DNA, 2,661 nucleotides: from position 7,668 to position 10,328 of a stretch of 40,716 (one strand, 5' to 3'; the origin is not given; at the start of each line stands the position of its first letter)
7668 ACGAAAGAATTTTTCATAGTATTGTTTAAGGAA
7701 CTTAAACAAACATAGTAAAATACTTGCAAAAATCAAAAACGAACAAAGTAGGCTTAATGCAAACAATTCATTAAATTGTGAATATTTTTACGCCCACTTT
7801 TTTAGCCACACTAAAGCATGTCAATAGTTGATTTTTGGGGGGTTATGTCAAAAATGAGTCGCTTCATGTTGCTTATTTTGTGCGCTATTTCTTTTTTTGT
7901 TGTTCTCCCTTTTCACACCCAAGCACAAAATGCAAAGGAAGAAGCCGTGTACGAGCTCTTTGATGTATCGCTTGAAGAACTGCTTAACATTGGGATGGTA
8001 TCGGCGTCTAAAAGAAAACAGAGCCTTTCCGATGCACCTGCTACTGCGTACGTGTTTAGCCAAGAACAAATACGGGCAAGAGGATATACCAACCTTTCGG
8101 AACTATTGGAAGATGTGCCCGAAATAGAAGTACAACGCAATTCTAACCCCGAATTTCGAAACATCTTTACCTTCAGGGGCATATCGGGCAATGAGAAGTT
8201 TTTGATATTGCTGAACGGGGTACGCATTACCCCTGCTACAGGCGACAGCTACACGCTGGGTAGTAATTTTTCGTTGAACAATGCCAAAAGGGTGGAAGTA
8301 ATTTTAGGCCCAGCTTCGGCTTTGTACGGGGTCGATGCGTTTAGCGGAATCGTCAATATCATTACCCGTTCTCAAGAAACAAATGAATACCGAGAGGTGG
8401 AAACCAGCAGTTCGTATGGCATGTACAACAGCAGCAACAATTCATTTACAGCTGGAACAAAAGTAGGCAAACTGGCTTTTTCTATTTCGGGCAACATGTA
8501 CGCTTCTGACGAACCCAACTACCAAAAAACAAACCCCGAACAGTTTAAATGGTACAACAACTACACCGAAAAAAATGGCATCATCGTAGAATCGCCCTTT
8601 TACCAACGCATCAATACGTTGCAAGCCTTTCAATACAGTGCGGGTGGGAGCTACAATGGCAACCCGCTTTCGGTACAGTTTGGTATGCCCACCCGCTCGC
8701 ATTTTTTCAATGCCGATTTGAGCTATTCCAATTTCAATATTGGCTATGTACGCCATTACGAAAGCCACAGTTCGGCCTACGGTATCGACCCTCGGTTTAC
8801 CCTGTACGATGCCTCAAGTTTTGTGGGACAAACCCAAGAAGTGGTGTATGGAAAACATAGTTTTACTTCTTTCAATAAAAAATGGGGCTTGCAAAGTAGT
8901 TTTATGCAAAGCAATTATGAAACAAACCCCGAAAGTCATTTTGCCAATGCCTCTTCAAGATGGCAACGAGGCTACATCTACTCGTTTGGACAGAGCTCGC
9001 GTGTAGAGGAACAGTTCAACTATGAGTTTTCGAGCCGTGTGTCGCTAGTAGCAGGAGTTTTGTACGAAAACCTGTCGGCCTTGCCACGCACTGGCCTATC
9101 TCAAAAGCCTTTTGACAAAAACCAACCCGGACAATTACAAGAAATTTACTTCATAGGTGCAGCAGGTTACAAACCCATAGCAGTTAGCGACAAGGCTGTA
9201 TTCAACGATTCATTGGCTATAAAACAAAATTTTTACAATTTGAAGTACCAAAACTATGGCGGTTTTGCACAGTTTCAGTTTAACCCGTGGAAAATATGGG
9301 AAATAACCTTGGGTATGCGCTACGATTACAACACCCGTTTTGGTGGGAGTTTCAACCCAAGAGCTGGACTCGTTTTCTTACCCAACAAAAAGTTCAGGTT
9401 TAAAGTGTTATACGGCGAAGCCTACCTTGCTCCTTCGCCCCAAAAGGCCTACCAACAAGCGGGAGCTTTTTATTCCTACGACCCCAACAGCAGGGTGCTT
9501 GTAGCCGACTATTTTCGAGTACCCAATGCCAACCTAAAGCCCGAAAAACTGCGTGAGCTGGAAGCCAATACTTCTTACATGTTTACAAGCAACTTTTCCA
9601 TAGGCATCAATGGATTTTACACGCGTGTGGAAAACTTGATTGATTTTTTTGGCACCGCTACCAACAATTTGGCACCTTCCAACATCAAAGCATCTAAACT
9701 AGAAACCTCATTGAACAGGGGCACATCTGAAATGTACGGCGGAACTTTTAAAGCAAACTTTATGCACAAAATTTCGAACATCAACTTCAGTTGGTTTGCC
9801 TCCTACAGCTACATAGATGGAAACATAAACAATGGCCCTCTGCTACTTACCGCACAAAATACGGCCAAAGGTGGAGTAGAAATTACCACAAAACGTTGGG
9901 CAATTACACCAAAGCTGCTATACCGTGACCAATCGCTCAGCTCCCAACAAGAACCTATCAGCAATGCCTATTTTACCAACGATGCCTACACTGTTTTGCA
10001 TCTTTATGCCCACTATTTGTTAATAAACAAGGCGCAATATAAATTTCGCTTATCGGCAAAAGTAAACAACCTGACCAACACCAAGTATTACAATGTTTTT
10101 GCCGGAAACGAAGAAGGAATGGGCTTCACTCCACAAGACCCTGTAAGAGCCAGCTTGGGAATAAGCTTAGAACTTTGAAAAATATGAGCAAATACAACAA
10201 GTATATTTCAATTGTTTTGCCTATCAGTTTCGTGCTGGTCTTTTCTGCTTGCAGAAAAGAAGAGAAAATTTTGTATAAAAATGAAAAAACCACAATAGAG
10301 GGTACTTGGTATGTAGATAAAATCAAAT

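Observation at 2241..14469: Divergent, mirror-like envelope locus: two signal-peptide-bearing TPR-CHAT paralogs bracket a TonB-dependent barrel, two lipocalin-like lipoproteins and a small anchored protein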

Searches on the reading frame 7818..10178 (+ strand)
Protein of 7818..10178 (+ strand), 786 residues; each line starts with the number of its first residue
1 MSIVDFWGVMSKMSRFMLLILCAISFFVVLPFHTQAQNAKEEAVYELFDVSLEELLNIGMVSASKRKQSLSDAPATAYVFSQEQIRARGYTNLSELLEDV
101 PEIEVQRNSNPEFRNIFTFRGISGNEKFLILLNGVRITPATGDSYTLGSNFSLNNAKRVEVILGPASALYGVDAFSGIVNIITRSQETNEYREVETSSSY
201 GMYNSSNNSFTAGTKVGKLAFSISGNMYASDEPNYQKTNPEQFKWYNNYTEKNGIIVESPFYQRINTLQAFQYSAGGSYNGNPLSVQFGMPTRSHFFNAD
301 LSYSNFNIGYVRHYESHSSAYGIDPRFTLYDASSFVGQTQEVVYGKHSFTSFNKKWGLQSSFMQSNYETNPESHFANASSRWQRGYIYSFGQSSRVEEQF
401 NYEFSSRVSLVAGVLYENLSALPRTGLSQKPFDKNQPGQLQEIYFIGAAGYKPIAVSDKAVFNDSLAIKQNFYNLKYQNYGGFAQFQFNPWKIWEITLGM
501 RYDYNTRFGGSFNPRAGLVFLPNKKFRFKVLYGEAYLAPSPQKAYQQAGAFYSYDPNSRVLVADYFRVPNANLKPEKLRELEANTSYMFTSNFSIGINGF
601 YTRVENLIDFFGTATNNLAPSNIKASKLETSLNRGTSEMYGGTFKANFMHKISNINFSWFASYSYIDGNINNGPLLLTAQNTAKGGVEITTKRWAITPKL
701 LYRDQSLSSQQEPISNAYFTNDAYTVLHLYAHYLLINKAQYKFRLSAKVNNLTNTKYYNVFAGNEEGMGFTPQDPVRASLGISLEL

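Call 4: search_protein_families(library=pfam, proteins=[window:7818-10178:+], max_evalue=0.01)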
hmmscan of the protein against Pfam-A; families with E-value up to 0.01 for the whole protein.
window:7818-10178:+ (786 aa): 2 families
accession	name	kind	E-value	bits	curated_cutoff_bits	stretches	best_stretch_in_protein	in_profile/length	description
PF00593.30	TonB_dep_Rec_b-barrel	-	1.9e-26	94.3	27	1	298-752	16-436/436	TonB dependent receptor-like, beta-barrel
PF07715.20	Plug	-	6.1e-21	75.4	23.9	1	70-178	2-107/107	TonB-dependent Receptor Plug Domain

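Call 5: search_protein_families(library=ncbifam, proteins=[window:7818-10178:+], max_evalue=0.01)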
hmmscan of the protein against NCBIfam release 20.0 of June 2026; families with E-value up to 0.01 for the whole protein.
window:7818-10178:+ (786 aa): 21 families
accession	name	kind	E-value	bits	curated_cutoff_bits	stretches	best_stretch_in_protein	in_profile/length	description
TIGR01785.1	TonB-hemin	subfamily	5.7e-39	134.1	316.85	2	460-761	351-658/677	TonB-dependent heme/hemoglobin receptor family protein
TIGR01786.1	TonB-hemlactrns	subfamily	1.5e-29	102.9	323.75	1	64-762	8-691/719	TonB-dependent hemoglobin/transferrin/lactoferrin family receptor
NF050067.1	TonBEntbctnRecCfrA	equivalog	5.2e-27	94.5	1200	2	55-197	25-171/698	TonB-dependent ferric enterobactin receptor CfrA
NF010010.0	PRK13483.1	equivalog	1.1e-25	89.8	927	2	54-232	31-217/660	ligand-gated channel protein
NF053590.1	TonB_dep_TOL0244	equivalog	2.1e-25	89.4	645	1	47-234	2-188/604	TOL_0244 family TonB-dependent receptor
TIGR01779.1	TonB-B12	equivalog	2.3e-25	89.2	599.7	2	54-218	26-186/614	TonB-dependent vitamin B12 receptor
NF010038.0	PRK13513.1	equivalog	7.3e-23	81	942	2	59-210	38-191/659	ligand-gated channel protein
NF010012.0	PRK13486.1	equivalog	1.1e-21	76.9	924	2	58-197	27-171/696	TonB-dependent receptor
NF007478.2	PRK10064.1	equivalog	5.8e-20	71.1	745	1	60-185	34-159/663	catecholate siderophore receptor CirA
TIGR01783.1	TonB-siderophor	subfamily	4.1e-18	65.4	223.5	1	72-212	1-136/649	TonB-dependent siderophore receptor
NF007926.1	PRK10641.1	equivalog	4.4e-18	65.2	836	2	60-221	31-194/617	TonB-dependent vitamin B12 receptor BtuB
NF010011.0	PRK13484.1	equivalog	3.3e-17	62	1197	1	59-193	33-168/682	IreA family TonB-dependent siderophore receptor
NF041535.1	TonB_rec_PqqU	equivalog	4.9e-15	54.9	1200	1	61-224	2-174/676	TonB-dependent receptor PqqU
NF049945.1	TonB_dep_FCYXU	equivalog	2.1e-14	53.1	825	1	12-231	3-216/697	TonB-dependent receptor, FCYXU motif-type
NF010051.0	PRK13528.1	subfamily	1.8e-13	49.6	583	1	61-244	38-230/727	FepA family TonB-dependent siderophore receptor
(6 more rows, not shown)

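Call 14: find_homologous_proteins(query=window:7818-10178:+, max_evalue=1e-20)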
Query window:7818-10178:+ (786 aa): 457 proteins with E <= 1e-20 among 8000 candidates; the best 120 are listed.
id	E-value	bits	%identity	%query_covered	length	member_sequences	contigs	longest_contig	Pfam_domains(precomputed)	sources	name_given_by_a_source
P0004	0.0e+0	1615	91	100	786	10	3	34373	PF07715.21,PF00593.31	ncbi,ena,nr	ncbi:MAG TPA: hypothetical protein DCR46_06235 [Cytophagales bacterium]|nr:hypothetical protein [Cyt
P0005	0.0e+0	1316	74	98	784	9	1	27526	PF07715.21,PF00593.31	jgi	jgi:outer membrane receptor for ferrienterochelin and colicin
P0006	0.0e+0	1272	72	98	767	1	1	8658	PF07715.21,PF00593.31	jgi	jgi:iron complex outermembrane receptor protein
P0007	0.0e+0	1261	72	98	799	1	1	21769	PF07715.21,PF00593.31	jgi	jgi:outer membrane receptor for ferrienterochelin and colicin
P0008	0.0e+0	1034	60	98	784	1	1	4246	PF07715.21,PF00593.31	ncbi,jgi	jgi:outer membrane cobalamin receptor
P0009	3.0e-292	990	58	95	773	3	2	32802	PF07715.21,PF00593.31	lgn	-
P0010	1.3e-284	964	56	95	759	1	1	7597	PF07715.21,PF00593.31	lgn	-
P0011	1.5e-280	951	56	97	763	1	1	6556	PF07715.21,PF00593.31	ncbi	ncbi:MAG: TonB-dependent receptor plug domain-containing protein [Cytophagaceae bacterium]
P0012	3.4e-280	950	53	99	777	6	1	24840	PF07715.21,PF00593.31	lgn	-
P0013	2.2e-271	921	54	99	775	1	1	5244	PF07715.21,PF00593.31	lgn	-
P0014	2.6e-270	917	54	98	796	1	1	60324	PF07715.21,PF00593.31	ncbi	-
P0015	1.1e-265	902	53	96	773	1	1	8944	PF07715.21,PF00593.31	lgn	-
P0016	2.1e-262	891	53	95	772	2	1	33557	PF07715.21,PF00593.31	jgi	jgi:iron complex outermembrane receptor protein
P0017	7.8e-258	876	51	98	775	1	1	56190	PF07715.21,PF00593.31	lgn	-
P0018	2.5e-254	864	50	98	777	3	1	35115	PF07715.21,PF00593.31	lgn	-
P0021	1.1e-243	829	51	98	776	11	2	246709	PF07715.21,PF00593.31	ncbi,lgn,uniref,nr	ncbi:TonB-dependent receptor plug domain-containing protein [Thermoflexibacter ruber]|uniref:Iron co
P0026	2.3e-240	818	50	99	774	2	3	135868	PF07715.21,PF00593.31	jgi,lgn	jgi:iron complex outermembrane receptor protein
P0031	3.4e-231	788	50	94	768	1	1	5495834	PF07715.21,PF00593.31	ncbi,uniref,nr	ncbi:TonB-dependent receptor plug domain-containing protein [Reichenbachiella ulvae]|uniref:TonB-dep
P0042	8.4e-217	740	47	96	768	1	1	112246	PF07715.21,PF00593.31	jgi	jgi:iron complex outermembrane receptor protein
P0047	4.1e-208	711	45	97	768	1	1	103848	PF07715.21,PF00593.31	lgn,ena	-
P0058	9.3e-174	598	40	96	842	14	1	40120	PF07715.21,PF00593.31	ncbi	-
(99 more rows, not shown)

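Call 16: find_related_loci(query=A1, collection=genome_contigs, flank=10000)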
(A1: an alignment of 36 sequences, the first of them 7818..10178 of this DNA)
Query A1 (786 aa) in genome_contigs; peptide patterns used: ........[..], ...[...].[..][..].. (x = any residue, [..] = any of these).
600 stretches matched a pattern (row limit reached: there are more); 562 encode a relative of the query (tblastn E <= 1e-3); the best 80 are kept; 79 distinct loci.
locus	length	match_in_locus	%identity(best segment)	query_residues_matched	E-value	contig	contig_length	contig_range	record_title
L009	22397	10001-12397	54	13-786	0e+0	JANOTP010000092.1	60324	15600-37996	MAG: Cytophagales bacterium isolate VAR_39_metabat_27 VAR_39_k141_332551, whole genome shotgun sequence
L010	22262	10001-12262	50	44-786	0e+0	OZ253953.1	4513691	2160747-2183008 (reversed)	MAG: Cytophagales bacterium isolate 7007d3ca-a90f-42d0-95eb-4c1c7c3f2752 genome assembly, chromosome: 1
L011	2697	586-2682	52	15-708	0e+0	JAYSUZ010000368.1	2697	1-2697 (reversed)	MAG: Cytophagales bacterium isolate GFS_12693 GFS_12693_367, whole genome shotgun sequence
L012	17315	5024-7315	46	34-786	0e+0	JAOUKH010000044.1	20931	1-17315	MAG: Cyclobacteriaceae bacterium isolate 8_1_Jan_SF_Bin40 8_1_Jan_SF_Bin40_scaffold_1003_c1, whole genome shotgun sequen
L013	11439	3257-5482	40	12-786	2e-176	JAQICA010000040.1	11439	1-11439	MAG: Salinivirgaceae bacterium isolate GH44 k119_467580, whole genome shotgun sequence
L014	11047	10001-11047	74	19-370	2e-170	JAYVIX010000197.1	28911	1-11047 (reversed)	MAG: Cytophagales bacterium isolate GL51_Up_metabinner_6_sub GL51_Up_metabinner_6_sub_196, whole genome shotgun sequence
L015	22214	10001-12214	39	26-785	7e-166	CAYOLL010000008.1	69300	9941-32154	MAG TPA_asm: uncultured Gemmatimonadota bacterium isolate binchicken_co186_292 genome assembly, contig: NODE_301_length_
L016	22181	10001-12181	38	50-784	7e-158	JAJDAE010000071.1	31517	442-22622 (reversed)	MAG: candidate division KSB1 bacterium isolate OFTM177 OFTM177_70, whole genome shotgun sequence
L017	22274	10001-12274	35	5-785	1e-141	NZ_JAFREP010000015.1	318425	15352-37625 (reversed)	Acanthopleuribacter pedis strain KCTC 12899 Scaffold13_1, whole genome shotgun sequence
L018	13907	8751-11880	36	46-782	3e-139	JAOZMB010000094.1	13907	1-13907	MAG: Bacteroidales bacterium isolate GMC2.metabat2.30 GMC2_744_length_13907_cov_16.617239, whole genome shotgun sequence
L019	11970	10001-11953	38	13-693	3e-137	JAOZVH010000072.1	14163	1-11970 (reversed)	MAG: Bacteroidales bacterium isolate GMC9.metabat2.18 GMC9_1496_length_14163_cov_22.838886, whole genome shotgun sequenc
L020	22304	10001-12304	34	2-781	6e-137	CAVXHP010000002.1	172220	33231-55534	MAG: uncultured Cytophagales bacterium isolate MFD03250.bin.2.91 genome assembly, contig: contig_10894, whole genome sho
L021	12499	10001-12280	34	11-784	1e-131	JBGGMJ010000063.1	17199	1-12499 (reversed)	MAG: Myxococcota bacterium isolate bin.009 k141_1784276, whole genome shotgun sequence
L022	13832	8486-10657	34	47-785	2e-131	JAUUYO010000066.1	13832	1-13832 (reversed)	MAG: Kangiellaceae bacterium isolate CSMAG_169 CSMAG_169_k127_236212_length_13832_cov_11.0000, whole genome shotgun sequ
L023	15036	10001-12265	34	9-786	2e-130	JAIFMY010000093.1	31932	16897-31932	MAG: Bacteroidetes bacterium isolate bin_57 scaffold_768, whole genome shotgun sequence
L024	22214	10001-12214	35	10-786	5e-129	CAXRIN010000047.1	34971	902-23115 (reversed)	MAG: Flavobacteriaceae bacterium isolate YZ12B_7.17 genome assembly, contig: k141_1291536, whole genome shotgun sequence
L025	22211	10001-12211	33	6-786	1e-122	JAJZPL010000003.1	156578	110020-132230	MAG: bacterium isolate SKS1.bin123 NODE_112_length_156578_cov_2.543314, whole genome shotgun sequence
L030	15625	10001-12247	30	20-785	4e-101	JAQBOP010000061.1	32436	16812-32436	MAG: Mucilaginibacter sp. isolate RYN_323 scaffold_1964394, whole genome shotgun sequence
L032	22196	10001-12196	29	46-782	1e-96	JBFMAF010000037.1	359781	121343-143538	MAG: Acidobacteriota bacterium isolate MAG131 MAG131_37, whole genome shotgun sequence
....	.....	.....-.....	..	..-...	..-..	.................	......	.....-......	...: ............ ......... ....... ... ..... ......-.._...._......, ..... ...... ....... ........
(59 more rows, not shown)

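Call 18: find_encoding_contigs(protein=P0021, flank=10000, max_places=2)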
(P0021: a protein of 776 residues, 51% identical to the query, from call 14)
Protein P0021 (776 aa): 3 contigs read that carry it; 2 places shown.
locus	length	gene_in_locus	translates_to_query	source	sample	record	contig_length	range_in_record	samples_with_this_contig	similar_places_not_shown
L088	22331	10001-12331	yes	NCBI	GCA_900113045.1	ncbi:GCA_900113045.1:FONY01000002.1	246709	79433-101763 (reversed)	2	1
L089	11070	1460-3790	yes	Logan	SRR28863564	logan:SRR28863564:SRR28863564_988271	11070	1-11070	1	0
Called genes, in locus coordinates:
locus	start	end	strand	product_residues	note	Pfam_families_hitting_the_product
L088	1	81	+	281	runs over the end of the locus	-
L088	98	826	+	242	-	PF02492:cobW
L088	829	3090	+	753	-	PF00708:Acylphosphatase, PF07503:zf-HYPF, PF01300:Sua5_yciO_yrdC, PF17788:HypF_C, PF22521:HypF_C_2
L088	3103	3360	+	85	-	PF01455:HupF_HypC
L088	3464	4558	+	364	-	PF01924:HypD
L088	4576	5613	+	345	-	PF00586:AIRS, PF02769:AIRS_C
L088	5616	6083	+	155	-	PF13474:SnoaL_3 (weak), PF14534:DUF4440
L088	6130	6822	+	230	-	PF11138:DUF2911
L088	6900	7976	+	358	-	PF01436:NHL (faint)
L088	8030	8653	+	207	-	PF03824:NicO (weak)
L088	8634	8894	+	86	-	-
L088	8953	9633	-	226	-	PF01066:CDP-OH_P_transf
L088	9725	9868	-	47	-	-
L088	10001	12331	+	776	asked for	PF07715:Plug, PF00593:TonB_dep_Rec_b-barrel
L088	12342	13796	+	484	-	PF07894:SACK1 (weak), PF13091:PLDc_2, PF25063:ARM_TT21_C (weak), PF13414:TPR_11, PF13424:TPR_12 (weak), PF00515:TPR_1, PF07719:TPR_2, PF13414:TPR_11, +8 more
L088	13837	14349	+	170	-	-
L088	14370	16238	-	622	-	PF25833:Fn3_SaeA_3rd (faint), PF13585:CHU_C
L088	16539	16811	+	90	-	-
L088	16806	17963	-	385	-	PF09949:APP1_cat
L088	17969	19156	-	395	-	PF03583:LIP, PF00326:Peptidase_S9 (faint), PF12146:Hydrolase_4 (faint)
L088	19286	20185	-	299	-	PF03009:GDPD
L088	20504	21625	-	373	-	PF00930:DPPIV_N (faint), PF26550:Tricorn_2nd, PF26549:Tricorn_N, PF07676:PD40, PF26549:Tricorn_N, PF07676:PD40 (weak)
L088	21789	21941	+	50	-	-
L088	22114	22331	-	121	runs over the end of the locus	PF18962:Por_Secre_tail (weak)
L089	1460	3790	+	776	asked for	PF07715:Plug, PF00593:TonB_dep_Rec_b-barrel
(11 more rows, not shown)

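Call 19: find_encoding_contigs(protein=P0031, flank=10000, max_places=2)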
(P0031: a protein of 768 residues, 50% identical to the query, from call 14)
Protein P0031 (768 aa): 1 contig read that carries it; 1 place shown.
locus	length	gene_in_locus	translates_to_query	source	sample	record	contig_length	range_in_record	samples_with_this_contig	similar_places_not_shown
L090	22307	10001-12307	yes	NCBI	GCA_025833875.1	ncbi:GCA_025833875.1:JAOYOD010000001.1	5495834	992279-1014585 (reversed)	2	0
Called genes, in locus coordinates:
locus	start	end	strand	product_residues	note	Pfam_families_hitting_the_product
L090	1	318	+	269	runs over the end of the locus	PF11306:DUF3108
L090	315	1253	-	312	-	PF13557:Phenol_MetA_deg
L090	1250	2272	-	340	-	PF00034:Cytochrom_C (faint), PF03150:CCP_MauG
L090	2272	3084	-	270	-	PF20243:MbnP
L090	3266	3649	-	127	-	-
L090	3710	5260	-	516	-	PF04326:SLFN_AlbA_2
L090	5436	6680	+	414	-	PF04116:FA_hydroxylase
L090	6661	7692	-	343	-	PF01758:SBF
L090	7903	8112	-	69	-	-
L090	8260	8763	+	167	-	PF00254:FKBP_C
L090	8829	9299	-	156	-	PF04945:YHS (weak)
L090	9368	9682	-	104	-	PF12823:DUF3817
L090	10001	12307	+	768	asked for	PF07715:Plug, PF00593:TonB_dep_Rec_b-barrel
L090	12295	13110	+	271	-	-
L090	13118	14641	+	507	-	PF17874:TPR_MalT (weak), PF13374:TPR_10 (faint), PF14559:TPR_19 (faint), PF13181:TPR_8 (faint), PF17874:TPR_MalT, PF13424:TPR_12 (weak), PF24885:TPR_NPHP3 (weak), PF13424:TPR_12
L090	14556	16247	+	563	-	PF12770:CHAT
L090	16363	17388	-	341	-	PF12679:ABC2_membrane_2, PF13346:ABC2_membrane_5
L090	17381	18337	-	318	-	PF00005:ABC_tran, PF13304:AAA_21 (weak)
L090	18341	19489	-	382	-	PF11614:FixG_C (faint), PF19271:Nis1 (faint), PF01835:MG2 (faint), PF16116:DUF4832 (faint), PF11797:WxLIP_HBD (faint), PF10633:NPCBM_assoc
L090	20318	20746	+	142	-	-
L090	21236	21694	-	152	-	-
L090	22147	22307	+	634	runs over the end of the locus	PF07715:Plug, PF00593:TonB_dep_Rec_b-barrel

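Call 24: search_protein_families(library=pfam, proteins=[L088:12342-13796:+, L088:13837-14349:+, L009:12407-13234:+, L010:12267-13052:+, L012:7321-8172:+, L090:12295-13110:+], max_evalue=5)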
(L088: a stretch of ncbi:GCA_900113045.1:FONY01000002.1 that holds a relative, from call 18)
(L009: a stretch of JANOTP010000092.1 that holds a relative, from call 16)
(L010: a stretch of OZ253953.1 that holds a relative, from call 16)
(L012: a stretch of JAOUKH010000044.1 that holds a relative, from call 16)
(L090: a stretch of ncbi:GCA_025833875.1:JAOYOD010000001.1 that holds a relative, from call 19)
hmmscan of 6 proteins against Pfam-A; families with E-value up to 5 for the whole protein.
L088:12342-13796:+ (484 aa): 28 families (the best 25 are shown)
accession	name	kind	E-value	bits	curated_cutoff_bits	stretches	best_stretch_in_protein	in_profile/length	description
PF13091.12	PLDc_2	-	2.9e-23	82.6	27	1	13-136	1-129/132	PLD-like domain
PF13414.12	TPR_11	-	2.1e-22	79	26.8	3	337-374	5-42/42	TPR repeat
PF07719.23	TPR_2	-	6.8e-19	66.8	27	3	394-427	1-34/34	Tetratricopeptide repeat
PF00515.34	TPR_1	-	2.2e-18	65.7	27.8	2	394-427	1-34/34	Tetratricopeptide repeat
PF13181.12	TPR_8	-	4.6e-18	64.2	25.7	2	394-427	1-34/34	Tetratricopeptide repeat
PF13424.12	TPR_12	-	2.7e-12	47.1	30.1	3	331-388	8-73/77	Tetratricopeptide repeat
PF13431.12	TPR_17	-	9.5e-11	41.5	24.4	3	385-415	4-34/34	Tetratricopeptide repeat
PF13432.12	TPR_16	-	4.4e-10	40.3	32.7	2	365-427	2-64/65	Tetratricopeptide repeat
PF14559.12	TPR_19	-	1.6e-08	35.2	25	2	336-387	1-51/68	Tetratricopeptide repeat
PF13428.12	TPR_14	-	2.1e-08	34.5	23.5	2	331-367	6-42/44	Tetratricopeptide repeat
PF23914.1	TPR_CcmH_CycH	-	2.3e-07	31.2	42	2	333-427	57-154/158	Cytochrome c-type biogenesis protein H TPR domain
PF25063.1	ARM_TT21_C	-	9e-07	29.4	35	1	358-467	93-196/209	Tetratricopeptide repeat protein 21 C-terminal ARM domain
PF13374.12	TPR_10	-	2.8e-06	27.6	27.5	1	336-355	12-31/42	Tetratricopeptide repeat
PF07894.18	SACK1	-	1.7e-05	25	21.4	1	7-136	124-266/274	Scaffolding anchor of CK1 domain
PF13174.12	TPR_6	-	2.1e-05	25.3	26.3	2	400-426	6-32/33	Tetratricopeptide repeat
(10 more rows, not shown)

L088:13837-14349:+ (170 aa): 0 families

L009:12407-13234:+ (275 aa): 2 families
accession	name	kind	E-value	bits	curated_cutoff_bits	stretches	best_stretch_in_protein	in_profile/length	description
PF16585.11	Lipocalin_8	-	0.054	14.4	27.2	1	16-56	2-42/135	Lipocalin-like domain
PF23763.2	Beta-barrel_GLAA-B_I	-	0.16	12.6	28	0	84-115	30-61/95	GLAA-B beta-barrel domain I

L010:12267-13052:+ (261 aa): 0 families

L012:7321-8172:+ (283 aa): 2 families
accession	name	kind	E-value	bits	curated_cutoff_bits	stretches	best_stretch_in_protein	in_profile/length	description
PF16992.11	RNA_pol_RpbG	-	0.1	13.1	27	1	12-90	17-87/119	DNA-directed RNA polymerase, subunit G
PF09811.14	Yae1_N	-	0.48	10.6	27.5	0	189-206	20-37/39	Essential protein Yae1, N terminal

L090:12295-13110:+ (271 aa): 0 families

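Call 46: find_encoding_contigs(protein=P0026, flank=7000, max_places=1)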
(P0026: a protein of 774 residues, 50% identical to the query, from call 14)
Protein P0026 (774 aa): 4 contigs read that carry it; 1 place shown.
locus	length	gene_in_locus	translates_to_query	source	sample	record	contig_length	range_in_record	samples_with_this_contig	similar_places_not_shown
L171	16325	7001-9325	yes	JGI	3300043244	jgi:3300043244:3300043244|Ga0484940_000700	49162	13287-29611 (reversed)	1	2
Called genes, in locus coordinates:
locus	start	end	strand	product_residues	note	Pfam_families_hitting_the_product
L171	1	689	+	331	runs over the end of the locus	-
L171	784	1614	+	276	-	PF26113:GH16_XgeA, PF00722:Glyco_hydro_16, PF03935:SKN1_KRE6_Sbg1 (weak)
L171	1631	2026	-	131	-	PF09345:SiaC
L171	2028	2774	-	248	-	PF00106:adh_short, PF08659:KR, PF01370:Epimerase (weak), PF13460:NAD_binding_10 (weak), PF13561:adh_short_C2, PF16363:GDP_Man_Dehyd (weak)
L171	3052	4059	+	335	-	PF03706:LPG_synthase_TM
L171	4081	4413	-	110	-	-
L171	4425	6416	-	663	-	PF00512:HisKA, PF02518:HATPase_c, PF00072:Response_reg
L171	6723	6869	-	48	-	-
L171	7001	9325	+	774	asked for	PF07715:Plug, PF00593:TonB_dep_Rec_b-barrel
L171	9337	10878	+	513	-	PF07894:SACK1 (faint), PF13091:PLDc_2, PF13431:TPR_17 (faint), PF13414:TPR_11, PF25063:ARM_TT21_C (weak), PF13424:TPR_12 (weak), PF00515:TPR_1 (weak), PF07719:TPR_2 (weak), +5 more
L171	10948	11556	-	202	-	-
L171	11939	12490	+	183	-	-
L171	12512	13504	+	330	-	PF01073:3Beta_HSD, PF01370:Epimerase, PF02719:Polysacc_synt_2, PF04321:RmlD_sub_bind, PF05368:NmrA, PF07993:NAD_binding_4, PF13460:NAD_binding_10, PF16363:GDP_Man_Dehyd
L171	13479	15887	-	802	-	PF00912:Transgly, PF28500:PBP_middle, PF00905:Transpeptidase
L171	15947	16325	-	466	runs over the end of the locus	-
